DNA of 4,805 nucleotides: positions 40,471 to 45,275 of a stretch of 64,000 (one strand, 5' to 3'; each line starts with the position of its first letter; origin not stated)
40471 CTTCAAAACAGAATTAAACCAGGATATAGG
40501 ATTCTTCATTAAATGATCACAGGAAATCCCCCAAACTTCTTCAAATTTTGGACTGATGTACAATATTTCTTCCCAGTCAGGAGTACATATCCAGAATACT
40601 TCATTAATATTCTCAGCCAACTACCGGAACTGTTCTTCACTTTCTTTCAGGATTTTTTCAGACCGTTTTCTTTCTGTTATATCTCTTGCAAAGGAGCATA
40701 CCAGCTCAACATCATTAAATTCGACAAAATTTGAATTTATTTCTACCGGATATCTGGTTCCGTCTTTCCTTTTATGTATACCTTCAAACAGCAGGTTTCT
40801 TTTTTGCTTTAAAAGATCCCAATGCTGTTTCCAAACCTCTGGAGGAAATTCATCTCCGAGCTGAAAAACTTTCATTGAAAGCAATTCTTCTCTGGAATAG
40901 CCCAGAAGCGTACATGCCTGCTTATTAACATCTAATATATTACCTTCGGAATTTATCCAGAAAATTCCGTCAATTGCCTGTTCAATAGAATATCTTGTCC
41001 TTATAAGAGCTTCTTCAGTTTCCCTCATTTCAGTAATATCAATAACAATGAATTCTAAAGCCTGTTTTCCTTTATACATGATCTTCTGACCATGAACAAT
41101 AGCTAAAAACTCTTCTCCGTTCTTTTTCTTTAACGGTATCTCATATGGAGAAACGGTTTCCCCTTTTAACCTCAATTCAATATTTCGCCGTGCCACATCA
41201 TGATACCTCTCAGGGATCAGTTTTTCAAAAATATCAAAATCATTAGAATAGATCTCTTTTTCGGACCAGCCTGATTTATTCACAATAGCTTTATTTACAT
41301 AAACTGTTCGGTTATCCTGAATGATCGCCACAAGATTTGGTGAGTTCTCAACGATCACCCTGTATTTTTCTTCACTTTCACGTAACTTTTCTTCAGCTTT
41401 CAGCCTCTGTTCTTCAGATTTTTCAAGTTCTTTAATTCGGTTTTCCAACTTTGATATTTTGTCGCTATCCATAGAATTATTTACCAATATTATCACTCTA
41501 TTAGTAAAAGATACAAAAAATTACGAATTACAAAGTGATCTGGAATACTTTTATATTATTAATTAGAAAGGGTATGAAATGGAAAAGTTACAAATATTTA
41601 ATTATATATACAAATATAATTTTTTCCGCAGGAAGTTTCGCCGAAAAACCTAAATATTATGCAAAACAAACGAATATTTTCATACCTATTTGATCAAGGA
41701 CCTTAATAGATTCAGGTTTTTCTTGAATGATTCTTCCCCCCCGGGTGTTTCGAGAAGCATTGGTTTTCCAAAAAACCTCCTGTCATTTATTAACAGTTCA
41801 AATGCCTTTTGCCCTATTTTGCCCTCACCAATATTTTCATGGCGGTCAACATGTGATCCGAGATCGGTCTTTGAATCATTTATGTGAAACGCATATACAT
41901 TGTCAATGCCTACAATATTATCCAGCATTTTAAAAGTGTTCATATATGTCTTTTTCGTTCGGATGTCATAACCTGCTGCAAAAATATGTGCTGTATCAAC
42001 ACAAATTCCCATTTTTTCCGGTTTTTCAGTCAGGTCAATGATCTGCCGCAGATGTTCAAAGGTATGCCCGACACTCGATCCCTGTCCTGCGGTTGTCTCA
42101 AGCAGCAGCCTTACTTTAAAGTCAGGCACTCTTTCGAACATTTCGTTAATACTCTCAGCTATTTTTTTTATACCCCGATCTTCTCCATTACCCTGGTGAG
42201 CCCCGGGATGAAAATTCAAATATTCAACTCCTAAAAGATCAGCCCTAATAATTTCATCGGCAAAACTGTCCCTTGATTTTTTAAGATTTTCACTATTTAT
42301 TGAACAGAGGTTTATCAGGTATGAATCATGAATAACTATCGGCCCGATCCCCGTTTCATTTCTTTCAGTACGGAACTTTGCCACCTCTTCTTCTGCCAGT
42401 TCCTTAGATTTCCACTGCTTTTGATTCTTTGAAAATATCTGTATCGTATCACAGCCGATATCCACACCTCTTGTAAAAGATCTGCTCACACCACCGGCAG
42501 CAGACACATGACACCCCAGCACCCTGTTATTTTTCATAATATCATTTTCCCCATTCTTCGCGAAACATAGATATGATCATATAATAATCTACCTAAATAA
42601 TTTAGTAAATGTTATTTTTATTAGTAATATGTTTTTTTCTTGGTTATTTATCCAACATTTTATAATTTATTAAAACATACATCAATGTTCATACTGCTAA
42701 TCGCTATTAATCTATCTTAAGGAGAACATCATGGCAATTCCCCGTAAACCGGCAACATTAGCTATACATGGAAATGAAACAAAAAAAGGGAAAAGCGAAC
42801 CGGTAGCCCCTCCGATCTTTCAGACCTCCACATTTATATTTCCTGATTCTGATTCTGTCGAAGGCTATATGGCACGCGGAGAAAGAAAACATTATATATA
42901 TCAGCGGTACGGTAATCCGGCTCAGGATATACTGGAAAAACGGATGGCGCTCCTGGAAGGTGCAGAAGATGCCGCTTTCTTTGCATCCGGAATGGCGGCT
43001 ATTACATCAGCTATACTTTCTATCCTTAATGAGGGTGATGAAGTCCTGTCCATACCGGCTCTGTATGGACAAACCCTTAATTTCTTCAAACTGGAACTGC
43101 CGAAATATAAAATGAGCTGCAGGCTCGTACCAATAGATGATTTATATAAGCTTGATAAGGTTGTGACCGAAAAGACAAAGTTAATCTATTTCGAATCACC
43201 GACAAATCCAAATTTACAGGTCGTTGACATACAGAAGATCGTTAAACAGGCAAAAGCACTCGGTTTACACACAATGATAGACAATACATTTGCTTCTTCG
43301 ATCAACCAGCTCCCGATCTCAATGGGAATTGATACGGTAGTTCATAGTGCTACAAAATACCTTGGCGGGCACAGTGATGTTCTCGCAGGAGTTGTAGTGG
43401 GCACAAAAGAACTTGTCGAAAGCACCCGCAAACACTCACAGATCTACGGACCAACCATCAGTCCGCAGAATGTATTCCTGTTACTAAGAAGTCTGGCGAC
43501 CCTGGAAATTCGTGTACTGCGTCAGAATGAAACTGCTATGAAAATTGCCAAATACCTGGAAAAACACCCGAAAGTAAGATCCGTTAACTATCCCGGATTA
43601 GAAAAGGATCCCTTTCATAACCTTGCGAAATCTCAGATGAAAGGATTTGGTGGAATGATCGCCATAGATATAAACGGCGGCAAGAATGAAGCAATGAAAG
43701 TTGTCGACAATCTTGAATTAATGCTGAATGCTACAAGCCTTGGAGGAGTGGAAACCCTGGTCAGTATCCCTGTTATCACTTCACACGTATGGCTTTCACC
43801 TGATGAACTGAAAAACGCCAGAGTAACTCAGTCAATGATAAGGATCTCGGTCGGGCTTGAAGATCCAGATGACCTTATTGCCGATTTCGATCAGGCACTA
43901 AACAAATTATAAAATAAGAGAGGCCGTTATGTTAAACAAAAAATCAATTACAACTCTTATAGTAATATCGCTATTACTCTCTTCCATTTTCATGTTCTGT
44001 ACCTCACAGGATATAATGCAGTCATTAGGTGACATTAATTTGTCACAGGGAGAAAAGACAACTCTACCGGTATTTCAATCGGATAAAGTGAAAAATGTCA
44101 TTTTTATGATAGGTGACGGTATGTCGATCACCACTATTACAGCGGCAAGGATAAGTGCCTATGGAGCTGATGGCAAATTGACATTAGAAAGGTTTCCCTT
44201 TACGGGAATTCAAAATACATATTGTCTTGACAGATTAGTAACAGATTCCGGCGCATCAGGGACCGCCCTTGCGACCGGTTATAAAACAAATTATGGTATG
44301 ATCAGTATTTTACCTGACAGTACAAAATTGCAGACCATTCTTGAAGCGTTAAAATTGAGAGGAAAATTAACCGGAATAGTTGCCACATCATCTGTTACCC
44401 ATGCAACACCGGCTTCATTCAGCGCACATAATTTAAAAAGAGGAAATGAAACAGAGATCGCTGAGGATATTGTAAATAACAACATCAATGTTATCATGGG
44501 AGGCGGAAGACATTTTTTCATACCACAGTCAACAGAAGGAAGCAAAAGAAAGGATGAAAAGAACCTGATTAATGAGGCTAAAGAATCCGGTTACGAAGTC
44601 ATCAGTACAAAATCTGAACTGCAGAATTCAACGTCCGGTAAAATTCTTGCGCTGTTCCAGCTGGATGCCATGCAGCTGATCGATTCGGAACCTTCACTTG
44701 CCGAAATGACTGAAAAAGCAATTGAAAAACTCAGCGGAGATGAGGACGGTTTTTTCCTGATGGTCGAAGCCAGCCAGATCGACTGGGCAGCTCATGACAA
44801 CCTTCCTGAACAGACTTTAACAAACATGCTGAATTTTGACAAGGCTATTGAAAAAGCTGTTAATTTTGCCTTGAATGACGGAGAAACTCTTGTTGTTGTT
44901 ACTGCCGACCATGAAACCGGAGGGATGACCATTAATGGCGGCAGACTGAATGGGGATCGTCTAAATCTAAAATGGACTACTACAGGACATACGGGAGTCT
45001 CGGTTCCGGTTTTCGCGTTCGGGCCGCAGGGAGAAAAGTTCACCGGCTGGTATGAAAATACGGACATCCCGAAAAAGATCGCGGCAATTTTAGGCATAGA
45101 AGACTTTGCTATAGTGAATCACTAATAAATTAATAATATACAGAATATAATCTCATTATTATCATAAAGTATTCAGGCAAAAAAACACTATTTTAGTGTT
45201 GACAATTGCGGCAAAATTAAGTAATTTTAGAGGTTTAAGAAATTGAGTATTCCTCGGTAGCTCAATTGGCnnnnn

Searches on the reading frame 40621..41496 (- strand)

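Call 27: search_protein_families(library=pfam, proteins=[window:40621-41496:-], max_evalue=0.001)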
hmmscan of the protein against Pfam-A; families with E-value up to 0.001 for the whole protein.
window:40621-41496:- (291 aa): 5 families
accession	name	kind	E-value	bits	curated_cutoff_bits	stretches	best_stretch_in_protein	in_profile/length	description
PF13426.13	PAS_9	-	7e-23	81.3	27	2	176-275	2-103/103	PAS domain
PF00989.32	PAS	-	1.1e-20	74.2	22.6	2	171-273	7-113/113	PAS fold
PF13188.13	PAS_8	-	8.9e-15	54.4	21.8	2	170-220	6-53/65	PAS domain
PF08448.16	PAS_4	-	1.5e-09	38.5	23.1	1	172-278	2-110/110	PAS fold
PF08447.18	PAS_3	-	4.7e-08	33.6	25.6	0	188-258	2-75/89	PAS fold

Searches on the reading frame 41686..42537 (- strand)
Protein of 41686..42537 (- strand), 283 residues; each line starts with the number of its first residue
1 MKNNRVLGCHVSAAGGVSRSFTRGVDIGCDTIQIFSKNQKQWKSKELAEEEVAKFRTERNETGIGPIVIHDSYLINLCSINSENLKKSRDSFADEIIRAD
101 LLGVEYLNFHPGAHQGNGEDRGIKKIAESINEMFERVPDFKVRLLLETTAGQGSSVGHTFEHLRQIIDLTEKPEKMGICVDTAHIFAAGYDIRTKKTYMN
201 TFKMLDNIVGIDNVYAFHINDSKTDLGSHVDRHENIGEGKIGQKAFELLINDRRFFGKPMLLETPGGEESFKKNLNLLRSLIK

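Call 27: search_protein_families(library=pfam, proteins=[window:41686-42537:-], max_evalue=0.001)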
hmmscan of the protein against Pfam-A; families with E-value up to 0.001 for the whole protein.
window:41686-42537:- (283 aa): 1 family
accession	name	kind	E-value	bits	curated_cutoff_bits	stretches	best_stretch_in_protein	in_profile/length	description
PF01261.30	AP_endonuc_2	-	1.8e-55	188.8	31.1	1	25-280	5-248/249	Xylose isomerase-like TIM barrel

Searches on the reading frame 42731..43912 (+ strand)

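Call 27: search_protein_families(library=pfam, proteins=[window:42731-43912:+], max_evalue=0.001)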
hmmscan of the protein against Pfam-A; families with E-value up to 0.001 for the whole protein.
window:42731-43912:+ (393 aa): 3 families
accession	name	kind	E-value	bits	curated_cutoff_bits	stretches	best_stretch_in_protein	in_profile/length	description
PF01053.26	Cys_Met_Meta_PP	-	2.2e-131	438.4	27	1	8-391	1-381/381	Cys/Met metabolism PLP-dependent enzyme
PF06838.17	Met_gamma_lyase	-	9.2e-09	34.8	24.2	1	60-233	52-247/405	Methionine gamma-lyase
PF00155.27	Aminotran_1_2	-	2.4e-07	30.7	19.7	1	58-193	36-194/361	Aminotransferase class I and II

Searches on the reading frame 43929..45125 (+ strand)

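Call 27: search_protein_families(library=pfam, proteins=[window:43929-45125:+], max_evalue=0.001)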
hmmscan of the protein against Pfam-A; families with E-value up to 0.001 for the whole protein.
window:43929-45125:+ (398 aa): 2 families
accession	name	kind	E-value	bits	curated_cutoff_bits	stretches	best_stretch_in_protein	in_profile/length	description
PF00245.25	Alk_phosphatase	-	1.3e-96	324.5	24.4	2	55-338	2-325/423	Alkaline phosphatase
PF01676.23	Metalloenzyme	-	4.9e-10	39.8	24.3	1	254-371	128-231/252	Metalloenzyme superfamily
